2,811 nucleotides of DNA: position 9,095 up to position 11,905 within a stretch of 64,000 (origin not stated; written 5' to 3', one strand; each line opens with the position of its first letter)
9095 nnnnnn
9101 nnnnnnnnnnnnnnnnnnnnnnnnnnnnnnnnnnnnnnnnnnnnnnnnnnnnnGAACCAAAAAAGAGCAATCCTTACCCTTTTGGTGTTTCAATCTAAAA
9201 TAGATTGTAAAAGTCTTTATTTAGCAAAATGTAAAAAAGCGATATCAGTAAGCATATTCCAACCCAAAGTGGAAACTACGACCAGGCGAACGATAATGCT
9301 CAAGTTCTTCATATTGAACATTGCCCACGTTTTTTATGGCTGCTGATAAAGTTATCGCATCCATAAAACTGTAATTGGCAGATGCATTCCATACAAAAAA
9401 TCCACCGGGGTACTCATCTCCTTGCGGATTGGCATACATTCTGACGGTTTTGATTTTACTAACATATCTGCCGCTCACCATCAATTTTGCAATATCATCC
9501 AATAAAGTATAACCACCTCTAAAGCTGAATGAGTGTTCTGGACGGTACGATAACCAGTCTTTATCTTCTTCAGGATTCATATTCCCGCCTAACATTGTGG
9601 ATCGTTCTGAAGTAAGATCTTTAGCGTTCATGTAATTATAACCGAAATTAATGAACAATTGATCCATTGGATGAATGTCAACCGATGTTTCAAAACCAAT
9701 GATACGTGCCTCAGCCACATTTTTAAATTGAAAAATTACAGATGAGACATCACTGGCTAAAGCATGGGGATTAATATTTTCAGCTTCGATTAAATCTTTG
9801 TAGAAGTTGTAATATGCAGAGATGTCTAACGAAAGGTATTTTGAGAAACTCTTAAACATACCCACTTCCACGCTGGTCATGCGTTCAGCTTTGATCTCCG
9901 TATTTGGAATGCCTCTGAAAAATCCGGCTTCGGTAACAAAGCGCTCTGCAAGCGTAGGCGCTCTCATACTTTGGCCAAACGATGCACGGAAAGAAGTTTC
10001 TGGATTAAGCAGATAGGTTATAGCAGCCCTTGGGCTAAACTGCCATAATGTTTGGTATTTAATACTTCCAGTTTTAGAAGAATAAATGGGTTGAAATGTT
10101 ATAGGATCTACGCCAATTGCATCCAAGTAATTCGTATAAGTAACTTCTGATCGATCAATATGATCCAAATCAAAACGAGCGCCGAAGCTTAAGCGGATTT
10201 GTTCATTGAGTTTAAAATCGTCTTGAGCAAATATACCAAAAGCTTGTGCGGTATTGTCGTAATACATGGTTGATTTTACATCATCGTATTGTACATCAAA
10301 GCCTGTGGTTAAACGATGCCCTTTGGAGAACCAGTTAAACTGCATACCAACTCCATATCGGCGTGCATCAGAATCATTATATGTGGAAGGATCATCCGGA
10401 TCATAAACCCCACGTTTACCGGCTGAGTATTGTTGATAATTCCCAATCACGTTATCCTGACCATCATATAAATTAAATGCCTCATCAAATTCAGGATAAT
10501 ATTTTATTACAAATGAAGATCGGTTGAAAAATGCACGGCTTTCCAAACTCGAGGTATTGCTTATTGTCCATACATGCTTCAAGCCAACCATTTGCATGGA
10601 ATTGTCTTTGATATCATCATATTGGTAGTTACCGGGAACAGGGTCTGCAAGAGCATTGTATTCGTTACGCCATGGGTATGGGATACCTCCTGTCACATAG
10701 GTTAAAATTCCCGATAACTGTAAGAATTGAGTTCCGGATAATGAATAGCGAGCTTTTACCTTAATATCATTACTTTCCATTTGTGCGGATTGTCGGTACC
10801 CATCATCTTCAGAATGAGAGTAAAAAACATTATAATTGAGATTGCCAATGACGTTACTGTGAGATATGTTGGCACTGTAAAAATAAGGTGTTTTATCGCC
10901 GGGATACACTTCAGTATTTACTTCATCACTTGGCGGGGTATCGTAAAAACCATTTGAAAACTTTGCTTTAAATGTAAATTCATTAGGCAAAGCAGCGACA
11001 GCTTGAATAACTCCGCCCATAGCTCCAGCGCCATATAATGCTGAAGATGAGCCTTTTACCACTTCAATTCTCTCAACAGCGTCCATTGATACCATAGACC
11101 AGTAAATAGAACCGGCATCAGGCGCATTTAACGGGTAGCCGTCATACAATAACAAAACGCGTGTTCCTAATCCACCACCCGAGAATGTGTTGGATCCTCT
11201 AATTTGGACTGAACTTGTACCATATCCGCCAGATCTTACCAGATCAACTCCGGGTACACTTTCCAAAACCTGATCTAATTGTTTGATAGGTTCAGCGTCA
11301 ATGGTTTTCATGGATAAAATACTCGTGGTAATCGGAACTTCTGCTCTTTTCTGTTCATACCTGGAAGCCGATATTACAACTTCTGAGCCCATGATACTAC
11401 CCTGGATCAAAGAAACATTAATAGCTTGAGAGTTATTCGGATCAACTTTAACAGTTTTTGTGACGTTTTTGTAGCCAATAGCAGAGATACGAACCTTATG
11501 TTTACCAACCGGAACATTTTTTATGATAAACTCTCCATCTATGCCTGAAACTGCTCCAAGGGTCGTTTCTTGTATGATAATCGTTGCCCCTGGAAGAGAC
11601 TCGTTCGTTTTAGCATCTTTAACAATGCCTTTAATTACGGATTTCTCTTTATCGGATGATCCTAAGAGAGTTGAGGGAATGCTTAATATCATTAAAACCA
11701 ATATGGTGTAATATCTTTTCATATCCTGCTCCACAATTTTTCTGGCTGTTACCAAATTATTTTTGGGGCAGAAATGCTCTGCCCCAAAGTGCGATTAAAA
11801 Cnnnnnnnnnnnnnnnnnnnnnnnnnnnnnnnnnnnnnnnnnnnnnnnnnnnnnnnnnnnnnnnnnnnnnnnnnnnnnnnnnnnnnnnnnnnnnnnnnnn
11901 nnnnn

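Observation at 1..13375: Outer-membrane import module (lipoprotein plus TonB receptor) co-oriented with DUF169, two BchH-family chelatases and a PPO-like flavoprotein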

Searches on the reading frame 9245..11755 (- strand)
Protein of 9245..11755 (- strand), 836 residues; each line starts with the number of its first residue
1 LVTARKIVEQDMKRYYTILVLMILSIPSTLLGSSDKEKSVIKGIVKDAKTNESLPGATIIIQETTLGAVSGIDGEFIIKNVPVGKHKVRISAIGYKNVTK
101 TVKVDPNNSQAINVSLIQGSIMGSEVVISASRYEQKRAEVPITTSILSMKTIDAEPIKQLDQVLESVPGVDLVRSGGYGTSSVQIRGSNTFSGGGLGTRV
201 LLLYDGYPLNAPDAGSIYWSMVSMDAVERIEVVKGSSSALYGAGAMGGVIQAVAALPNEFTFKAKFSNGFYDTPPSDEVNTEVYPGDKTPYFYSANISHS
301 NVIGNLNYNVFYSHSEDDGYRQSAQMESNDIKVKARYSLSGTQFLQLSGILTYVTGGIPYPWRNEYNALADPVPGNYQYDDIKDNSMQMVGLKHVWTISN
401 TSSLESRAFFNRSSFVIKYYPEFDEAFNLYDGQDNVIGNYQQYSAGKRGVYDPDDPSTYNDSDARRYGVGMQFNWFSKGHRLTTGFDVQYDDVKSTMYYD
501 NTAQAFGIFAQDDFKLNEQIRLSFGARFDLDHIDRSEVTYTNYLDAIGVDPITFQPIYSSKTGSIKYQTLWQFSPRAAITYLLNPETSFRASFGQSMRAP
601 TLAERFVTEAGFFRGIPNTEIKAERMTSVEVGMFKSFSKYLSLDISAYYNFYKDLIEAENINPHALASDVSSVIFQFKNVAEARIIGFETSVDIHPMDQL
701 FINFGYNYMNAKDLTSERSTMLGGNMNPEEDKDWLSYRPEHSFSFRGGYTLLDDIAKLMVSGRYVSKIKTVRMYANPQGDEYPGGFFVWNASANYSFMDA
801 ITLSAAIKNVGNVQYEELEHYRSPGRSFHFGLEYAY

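Call 3: search_protein_families(library=pfam, proteins=[window:9245-11755:-], max_evalue=0.01)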
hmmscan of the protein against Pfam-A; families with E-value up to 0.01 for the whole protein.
window:9245-11755:- (836 aa): 7 families
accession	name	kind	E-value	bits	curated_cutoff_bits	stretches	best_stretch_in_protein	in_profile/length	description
PF00593.30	TonB_dep_Rec_b-barrel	-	2.3e-44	153.4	27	1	351-810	21-436/436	TonB dependent receptor-like, beta-barrel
PF07715.20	Plug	-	3.8e-26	92.1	23.9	1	138-249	3-107/107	TonB-dependent Receptor Plug Domain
PF13715.12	CarbopepD_reg_2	-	5.9e-21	74.7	32.2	1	41-128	1-88/88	CarboxypepD_reg-like domain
PF13620.12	CarboxypepD_reg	-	1.4e-15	57.8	32.3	1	41-116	2-81/82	Carboxypeptidase regulatory-like domain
PF25183.1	OMP_b-brl_4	-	7.6e-14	51.5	30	2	496-612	358-479/838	Outer membrane beta barrel domain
PF08308.17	PEGA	-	1.8e-06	28.2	20.8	1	56-117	12-68/71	PEGA domain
PF09430.16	EMC7_beta-sandw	-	0.00091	19.9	26.6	1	50-120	3-76/122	ER membrane protein complex subunit 7, beta-sandwich domain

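Call 4: search_protein_families(library=ncbifam, proteins=[window:9245-11755:-], max_evalue=0.001)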
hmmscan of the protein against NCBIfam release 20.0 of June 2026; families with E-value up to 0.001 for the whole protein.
window:9245-11755:- (836 aa): 28 families (the best 25 are shown)
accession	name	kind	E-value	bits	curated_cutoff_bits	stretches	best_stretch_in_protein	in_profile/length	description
TIGR01785.1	TonB-hemin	subfamily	1.1e-59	202.5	316.85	2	495-836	355-677/677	TonB-dependent heme/hemoglobin receptor family protein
TIGR01786.1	TonB-hemlactrns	subfamily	3e-52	177.9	323.75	2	437-836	321-719/719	TonB-dependent hemoglobin/transferrin/lactoferrin family receptor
TIGR01779.1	TonB-B12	equivalog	2.1e-37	129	599.7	2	124-408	29-290/614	TonB-dependent vitamin B12 receptor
TIGR04056.1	OMP_RagA_SusC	subfamily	3.8e-31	108.3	368.25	1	41-250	3-199/981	SusC/RagA family TonB-linked outer membrane protein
NF007926.1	PRK10641.1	equivalog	2e-28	99.3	836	2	124-256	28-155/617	TonB-dependent vitamin B12 receptor BtuB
TIGR01783.1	TonB-siderophor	subfamily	2.1e-26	92.8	223.5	2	140-258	2-111/649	TonB-dependent siderophore receptor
NF049946.1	TonB_dep_CU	exception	4.4e-26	91.4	700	1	155-832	73-678/683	TonB-dependent receptor, CU motif-type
NF007478.2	PRK10064.1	equivalog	1.2e-23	83.3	745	2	123-253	30-156/663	catecholate siderophore receptor CirA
NF053590.1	TonB_dep_TOL0244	equivalog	5.3e-23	81.5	645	2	126-253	14-138/604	TOL_0244 family TonB-dependent receptor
NF050067.1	TonBEntbctnRecCfrA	equivalog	2.6e-21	75.6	1200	2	118-253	21-156/698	TonB-dependent ferric enterobactin receptor CfrA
NF010010.0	PRK13483.1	equivalog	1.4e-20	72.8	927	2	122-254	32-162/660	ligand-gated channel protein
NF010011.0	PRK13484.1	equivalog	7.7e-19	67.4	1197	2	125-263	32-167/682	IreA family TonB-dependent siderophore receptor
NF049947.1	TonB_dep_PCPU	exception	1.5e-18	66.4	800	1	138-831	48-680/685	TonB-dependent receptor, PCPU motif-type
NF049944.1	TonB_dep_PUIUD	equivalog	7.1e-18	64.3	850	1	152-661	70-532/686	TonB-dependent receptor, PUIUD motif-type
NF010048.1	PRK13524.1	subfamily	9.5e-18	64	493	2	118-276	35-194/744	FepA family TonB-dependent siderophore receptor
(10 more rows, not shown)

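Call 27: search_solved_structures(query=window:9245-11722:-, max_evalue=0.001)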
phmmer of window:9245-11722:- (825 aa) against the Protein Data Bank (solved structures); distinct sequences matched with E-value up to 0.001: 23.
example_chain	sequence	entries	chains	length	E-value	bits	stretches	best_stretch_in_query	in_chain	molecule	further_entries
2hdf_A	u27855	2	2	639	1.9e-21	79.2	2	112-243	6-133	Colicin I receptor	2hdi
9nn6_A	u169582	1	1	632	6.7e-21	77.3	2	115-243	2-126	Colicin I receptor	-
3rgn_A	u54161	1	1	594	2.3e-20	75.6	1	115-297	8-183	Vitamin B12 transporter BtuB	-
1nqe_A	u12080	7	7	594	2.5e-20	75.5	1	115-297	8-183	Vitamin B12 receptor | Vitamin B12 transporter btuB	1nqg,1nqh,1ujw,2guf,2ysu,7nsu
2gsk_A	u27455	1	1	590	2.6e-20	75.4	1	115-297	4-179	Vitamin B12 transporter btuB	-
1nqf_A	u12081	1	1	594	3e-20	75.2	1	115-297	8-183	Vitamin B12 receptor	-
3m8b_A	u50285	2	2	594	4.7e-20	74.5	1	115-297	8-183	Vitamin B12 transporter btuB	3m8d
3rgm_A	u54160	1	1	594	1e-19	73.5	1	115-297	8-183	Vitamin B12 transporter BtuB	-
8the_A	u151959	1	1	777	2.4e-18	68.9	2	114-248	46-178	Heme/hemoglobin uptake outer membrane receptor PhuR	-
6r1f_A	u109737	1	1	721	1.3e-10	43.4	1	111-243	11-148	Ferric enterobactin receptor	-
5m9b_A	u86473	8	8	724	1.4e-10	43.2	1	111-243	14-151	Ferric enterobactin receptor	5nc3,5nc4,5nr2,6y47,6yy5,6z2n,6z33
5mzs_A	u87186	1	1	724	1.4e-10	43.2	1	111-243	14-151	Ferric enterobactin receptor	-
6q5e_A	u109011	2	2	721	1.5e-10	43.2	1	111-243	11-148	Ferric enterobactin receptor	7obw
5out_A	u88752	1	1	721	1.5e-10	43.2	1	111-243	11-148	Ferric enterobactin receptor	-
6i2j_A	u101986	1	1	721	1.6e-10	43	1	111-243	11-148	Ferric enterobactin receptor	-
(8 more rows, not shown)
